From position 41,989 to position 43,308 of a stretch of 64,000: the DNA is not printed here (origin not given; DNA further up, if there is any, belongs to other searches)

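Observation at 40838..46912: Translationally coupled five-gene operon of unknown function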

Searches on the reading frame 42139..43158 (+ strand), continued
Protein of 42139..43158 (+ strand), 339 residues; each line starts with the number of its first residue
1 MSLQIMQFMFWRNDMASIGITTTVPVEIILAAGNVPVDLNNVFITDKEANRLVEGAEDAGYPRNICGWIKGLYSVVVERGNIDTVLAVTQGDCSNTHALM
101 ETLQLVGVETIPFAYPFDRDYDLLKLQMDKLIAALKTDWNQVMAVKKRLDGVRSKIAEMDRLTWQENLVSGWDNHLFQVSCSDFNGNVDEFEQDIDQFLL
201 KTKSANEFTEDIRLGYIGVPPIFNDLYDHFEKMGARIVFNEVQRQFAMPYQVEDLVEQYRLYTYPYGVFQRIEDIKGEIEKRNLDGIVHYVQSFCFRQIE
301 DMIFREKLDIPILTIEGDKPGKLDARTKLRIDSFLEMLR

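Call 70: find_encoding_contigs(protein=P0515, flank=7000, max_places=2)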
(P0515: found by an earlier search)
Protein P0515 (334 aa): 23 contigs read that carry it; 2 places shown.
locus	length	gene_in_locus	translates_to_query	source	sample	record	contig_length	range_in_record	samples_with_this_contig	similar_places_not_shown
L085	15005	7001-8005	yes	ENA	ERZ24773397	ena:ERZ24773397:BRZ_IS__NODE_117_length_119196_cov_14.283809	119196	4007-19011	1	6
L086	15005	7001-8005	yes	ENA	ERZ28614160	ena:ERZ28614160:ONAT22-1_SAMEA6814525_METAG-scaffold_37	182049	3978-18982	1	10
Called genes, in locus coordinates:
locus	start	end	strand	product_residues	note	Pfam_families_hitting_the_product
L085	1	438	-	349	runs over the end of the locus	PF00817:IMS, PF11798:IMS_HHH (weak), PF21999:IMS_HHH_1 (weak), PF11799:IMS_C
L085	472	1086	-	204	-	PF01325:Fe_dep_repress (faint), PF01726:LexA_DNA_bind, PF00717:Peptidase_S24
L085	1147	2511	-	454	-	PF00072:Response_reg, PF00158:Sigma54_activat, PF14532:Sigma54_activ_2, PF07724:AAA_2 (faint), PF07728:AAA_5 (weak), PF25601:AAA_lid_14, PF02954:HTH_8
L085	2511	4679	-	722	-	PF19312:NtrY_N (weak), PF00672:HAMP, PF00512:HisKA, PF02518:HATPase_c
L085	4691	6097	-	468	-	-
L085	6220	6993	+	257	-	-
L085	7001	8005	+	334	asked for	PF06050:HGD-D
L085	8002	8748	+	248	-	PF01869:BcrAD_BadFG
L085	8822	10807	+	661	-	PF00999:Na_H_Exchanger, PF02254:TrkA_N, PF02080:TrkA_C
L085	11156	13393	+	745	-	PF00330:Aconitase, PF00694:Aconitase_C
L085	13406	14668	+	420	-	PF00180:Iso_dh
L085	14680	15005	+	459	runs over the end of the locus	PF00285:Citrate_synt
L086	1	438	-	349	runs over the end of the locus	PF00817:IMS, PF11798:IMS_HHH (weak), PF21999:IMS_HHH_1 (weak), PF11799:IMS_C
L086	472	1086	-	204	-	PF01726:LexA_DNA_bind, PF00717:Peptidase_S24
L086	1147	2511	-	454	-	PF00072:Response_reg, PF00158:Sigma54_activat, PF14532:Sigma54_activ_2, PF07724:AAA_2 (faint), PF07728:AAA_5 (weak), PF25601:AAA_lid_14, PF02954:HTH_8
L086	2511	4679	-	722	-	PF19312:NtrY_N (weak), PF00672:HAMP, PF00512:HisKA, PF02518:HATPase_c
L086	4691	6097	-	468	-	-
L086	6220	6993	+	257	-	-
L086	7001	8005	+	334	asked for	PF06050:HGD-D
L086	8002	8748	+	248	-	PF01869:BcrAD_BadFG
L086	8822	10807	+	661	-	PF00999:Na_H_Exchanger, PF02254:TrkA_N, PF02080:TrkA_C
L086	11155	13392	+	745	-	PF00330:Aconitase, PF00694:Aconitase_C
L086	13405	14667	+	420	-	PF00180:Iso_dh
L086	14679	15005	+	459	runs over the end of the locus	PF00285:Citrate_synt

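Call 71: find_encoding_contigs(protein=P0130, flank=7000, max_places=2)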
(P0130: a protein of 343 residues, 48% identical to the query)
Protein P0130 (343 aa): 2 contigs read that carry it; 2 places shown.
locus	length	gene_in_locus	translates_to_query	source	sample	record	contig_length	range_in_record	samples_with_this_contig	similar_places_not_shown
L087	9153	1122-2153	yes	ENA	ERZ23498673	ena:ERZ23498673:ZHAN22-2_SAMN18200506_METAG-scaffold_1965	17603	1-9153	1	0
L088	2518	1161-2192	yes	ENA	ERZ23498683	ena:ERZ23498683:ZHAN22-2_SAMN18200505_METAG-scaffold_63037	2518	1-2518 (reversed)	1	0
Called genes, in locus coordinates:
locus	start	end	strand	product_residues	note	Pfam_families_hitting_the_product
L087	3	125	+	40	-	?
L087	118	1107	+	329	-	PF00753:Lactamase_B, PF23023:Anti-Pycsar_Apyc1 (weak), PF19583:ODP (faint)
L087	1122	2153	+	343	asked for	PF06050:HGD-D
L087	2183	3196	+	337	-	PF00044:Gp_dh_N, PF02800:Gp_dh_C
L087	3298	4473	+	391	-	PF00091:Tubulin, PF21011:CetZ_C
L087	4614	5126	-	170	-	-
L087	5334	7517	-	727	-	-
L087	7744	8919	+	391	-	PF00091:Tubulin, PF21011:CetZ_C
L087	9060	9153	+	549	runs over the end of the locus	PF04851:ResIII (faint), PF05496:RuvB_N (faint), PF13177:DNA_pol3_delta2, PF00004:AAA, PF13401:AAA_22 (weak), PF22608:DNAX_ATPase_lid, PF12169:DNA_pol3_gamma3, PF20964:DnaX_C (weak), +1 more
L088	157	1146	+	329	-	PF00753:Lactamase_B, PF23023:Anti-Pycsar_Apyc1 (weak), PF19583:ODP (faint)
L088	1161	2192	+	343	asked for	PF06050:HGD-D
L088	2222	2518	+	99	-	?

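Call 72: find_encoding_contigs(protein=P0137, flank=7000, max_places=2)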
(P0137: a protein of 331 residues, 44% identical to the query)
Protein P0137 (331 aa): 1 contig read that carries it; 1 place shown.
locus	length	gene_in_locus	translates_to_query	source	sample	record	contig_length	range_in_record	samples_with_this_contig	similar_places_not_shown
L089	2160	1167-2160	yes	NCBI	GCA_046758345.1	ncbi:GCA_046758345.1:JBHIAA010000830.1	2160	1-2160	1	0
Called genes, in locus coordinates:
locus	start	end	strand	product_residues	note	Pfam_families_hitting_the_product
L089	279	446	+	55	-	-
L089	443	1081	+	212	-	PF02475:TRM5-TYW2_MTfase (weak), PF05175:MTS, PF06325:PrmA, PF10294:Methyltransf_16 (weak), PF13847:Methyltransf_31, PF08241:Methyltransf_11 (weak), PF08242:Methyltransf_12 (weak), PF13649:Methyltransf_25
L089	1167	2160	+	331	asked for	PF06050:HGD-D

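Call 73: find_encoding_contigs(protein=P0143, flank=7000, max_places=2)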
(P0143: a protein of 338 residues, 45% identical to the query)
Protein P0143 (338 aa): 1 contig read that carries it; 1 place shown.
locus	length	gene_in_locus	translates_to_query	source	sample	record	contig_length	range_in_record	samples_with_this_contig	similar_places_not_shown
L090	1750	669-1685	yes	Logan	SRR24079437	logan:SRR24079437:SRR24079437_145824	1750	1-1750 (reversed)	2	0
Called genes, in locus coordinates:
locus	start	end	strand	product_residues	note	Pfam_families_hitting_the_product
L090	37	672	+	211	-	PF13353:Fer4_12 (weak), PF04055:Radical_SAM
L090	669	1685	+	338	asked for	PF06050:HGD-D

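Call 74: find_encoding_contigs(protein=P0150, flank=7000, max_places=2)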
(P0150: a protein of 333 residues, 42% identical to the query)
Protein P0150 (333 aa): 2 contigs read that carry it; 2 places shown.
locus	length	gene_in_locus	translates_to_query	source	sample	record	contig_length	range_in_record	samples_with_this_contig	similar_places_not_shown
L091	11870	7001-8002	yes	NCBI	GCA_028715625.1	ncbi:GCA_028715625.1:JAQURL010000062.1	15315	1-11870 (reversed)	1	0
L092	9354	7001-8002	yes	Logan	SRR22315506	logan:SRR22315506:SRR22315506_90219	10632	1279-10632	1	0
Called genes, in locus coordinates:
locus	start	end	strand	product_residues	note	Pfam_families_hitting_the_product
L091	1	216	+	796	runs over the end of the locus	PF07833:Cu_amine_oxidN1, PF11741:AMIN, PF01520:Amidase_3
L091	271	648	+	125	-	-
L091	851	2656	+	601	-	PF00682:HMGL-like, PF22673:MCP-like_PDC_1, PF02743:dCache_1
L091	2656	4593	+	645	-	PF00330:Aconitase, PF00694:Aconitase_C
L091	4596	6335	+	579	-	PF00587:tRNA-synt_2b, PF04073:tRNA_edit, PF03129:HGTP_anticodon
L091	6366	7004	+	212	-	PF01464:SLT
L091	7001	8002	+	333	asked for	PF06050:HGD-D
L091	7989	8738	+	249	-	PF00535:Glycos_transf_2, PF10111:Glyco_tranf_2_2, PF13641:Glyco_tranf_2_3, PF13712:Glyco_tranf_2_5 (faint), PF13632:Glyco_trans_2_3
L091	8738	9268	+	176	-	-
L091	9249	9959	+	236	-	-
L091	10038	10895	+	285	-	PF25917:BSH_RND, PF25973:BSH_CzcB, PF25984:BSH_YknX (faint), PF25876:HH_MFP_RND (weak)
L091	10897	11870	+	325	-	PF00083:Sugar_tr, PF07690:MFS_1, PF13347:MFS_2 (weak)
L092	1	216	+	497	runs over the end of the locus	?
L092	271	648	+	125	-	-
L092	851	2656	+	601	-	PF00682:HMGL-like, PF22673:MCP-like_PDC_1, PF02743:dCache_1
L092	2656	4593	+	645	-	PF00330:Aconitase, PF00694:Aconitase_C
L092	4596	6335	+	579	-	PF00587:tRNA-synt_2b, PF04073:tRNA_edit, PF03129:HGTP_anticodon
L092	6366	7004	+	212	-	PF01464:SLT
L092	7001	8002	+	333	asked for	PF06050:HGD-D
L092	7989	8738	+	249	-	PF00535:Glycos_transf_2, PF10111:Glyco_tranf_2_2, PF13641:Glyco_tranf_2_3, PF13712:Glyco_tranf_2_5 (faint), PF13632:Glyco_trans_2_3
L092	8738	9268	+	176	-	-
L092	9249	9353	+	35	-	?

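Call 83: search_protein_families(library=pfam, proteins=[L027:13893-14348:-, L027:15134-15916:-, L027:16192-16854:-, L027:12477-13337:-, L027:11749-12444:-, L085:6220-6990:+, L084:10188-11210:+], max_evalue=0.01)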
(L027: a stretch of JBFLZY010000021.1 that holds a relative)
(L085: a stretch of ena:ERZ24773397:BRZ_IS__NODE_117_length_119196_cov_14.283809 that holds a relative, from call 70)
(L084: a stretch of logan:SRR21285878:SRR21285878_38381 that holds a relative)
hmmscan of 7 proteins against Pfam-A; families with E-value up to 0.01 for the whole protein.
L027:13893-14348:- (152 aa): 1 family
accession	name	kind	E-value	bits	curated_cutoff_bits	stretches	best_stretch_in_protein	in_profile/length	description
PF01862.21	PvlArgDC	-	6.1e-43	146.9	22.7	1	4-151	1-161/161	Pyruvoyl-dependent arginine decarboxylase (PvlArgDC)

L027:15134-15916:- (261 aa): 1 family
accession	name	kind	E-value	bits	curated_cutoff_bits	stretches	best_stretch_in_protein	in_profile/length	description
PF10997.13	Amj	-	1.9e-86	290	27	1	1-253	7-251/253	Alternate to MurJ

L027:16192-16854:- (221 aa): 3 families
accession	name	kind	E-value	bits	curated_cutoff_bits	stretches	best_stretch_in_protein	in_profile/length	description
PF03734.19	YkuD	-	7.6e-19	69.2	23.4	1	37-143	4-146/146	L,D-transpeptidase catalytic domain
PF01471.23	PG_binding_1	-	5.5e-15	55.7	23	1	165-213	3-51/57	Putative peptidoglycan binding domain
PF08823.16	PG_binding_2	-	0.00032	21.3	21.1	1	167-200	18-51/74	Putative peptidoglycan binding domain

L027:12477-13337:- (287 aa): 2 families
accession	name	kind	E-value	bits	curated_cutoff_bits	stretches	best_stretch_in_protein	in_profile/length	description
PF13181.12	TPR_8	-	5.8e-05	23.4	25.7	0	210-237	4-31/34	Tetratricopeptide repeat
PF07719.23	TPR_2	-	0.004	17.6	27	0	212-236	6-30/34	Tetratricopeptide repeat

L027:11749-12444:- (232 aa): 1 family
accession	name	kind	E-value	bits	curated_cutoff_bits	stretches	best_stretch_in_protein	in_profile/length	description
PF05239.21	PRC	-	7.6e-14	51.9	21.2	2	11-79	6-76/78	PRC-barrel domain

L085:6220-6990:+ (257 aa): 1 family
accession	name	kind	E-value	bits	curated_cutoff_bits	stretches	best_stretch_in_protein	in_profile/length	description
PF00583.31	Acetyltransf_1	-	0.0077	16.9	20.7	0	99-126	64-91/116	Acetyltransferase (GNAT) family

L084:10188-11210:+ (341 aa): 5 families
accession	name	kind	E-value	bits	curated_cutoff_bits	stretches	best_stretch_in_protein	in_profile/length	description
PF00155.27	Aminotran_1_2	-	2.2e-60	205.2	19.7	1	26-337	2-339/361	Aminotransferase class I and II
PF01041.23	DegT_DnrJ_EryC1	-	4.6e-08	33.1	19.8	1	87-192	44-145/360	DegT/DnrJ/EryC1/StrS aminotransferase family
PF01053.26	Cys_Met_Meta_PP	-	2.4e-07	30.1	27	1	86-197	72-178/381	Cys/Met metabolism PLP-dependent enzyme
PF01212.27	Beta_elim_lyase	-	1.7e-05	24.8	27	1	47-192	17-168/288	Beta-eliminating lyase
PF00266.25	Aminotran_5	-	0.00047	19.7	21.5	1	60-192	41-175/371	Aminotransferase class-V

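Call 88: predict_structure(alignment_id=A5)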
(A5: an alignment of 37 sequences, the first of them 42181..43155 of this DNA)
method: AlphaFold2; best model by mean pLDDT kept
length: 325 residues; sequences in the alignment: 37
mean_pLDDT: 85.2   pTM: 0.86
mean pLDDT of the five models: 85.2, 82.2, 79.5, 69.6, 64.6
residues with pLDDT >= 90: 156; 70-90: 124; 50-70: 44; < 50: 1
segments of 3 or more residues with pLDDT < 50: none
pLDDT, mean of each block of 10 residues (from residue 1): 82 96 84 79 76 70 70 66 70 82 83 96 98 96 94 92 91 95 94 90 74 91 88 88 88 75 93 81 78 93 75 92 96
secondary structure, 60 per line:
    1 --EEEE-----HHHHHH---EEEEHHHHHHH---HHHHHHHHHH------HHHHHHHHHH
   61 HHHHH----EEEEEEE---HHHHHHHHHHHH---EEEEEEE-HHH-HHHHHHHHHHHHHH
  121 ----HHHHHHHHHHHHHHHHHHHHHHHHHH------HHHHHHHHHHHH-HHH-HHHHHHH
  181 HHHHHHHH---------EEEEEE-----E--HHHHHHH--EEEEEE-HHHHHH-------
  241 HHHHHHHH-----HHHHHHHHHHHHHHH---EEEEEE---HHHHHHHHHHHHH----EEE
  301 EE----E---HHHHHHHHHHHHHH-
elements in order: E3-6 H12-17 E21-24 H25-31 H35-44 H51-65 E70-76 H80-91 E95-101 H107-120 H125-150 H157-168 H174-188 E198-203 H212-218 E221-226 H228-233 H241-248 H254-268 E272-277 H281-293 E298-302 H311-324
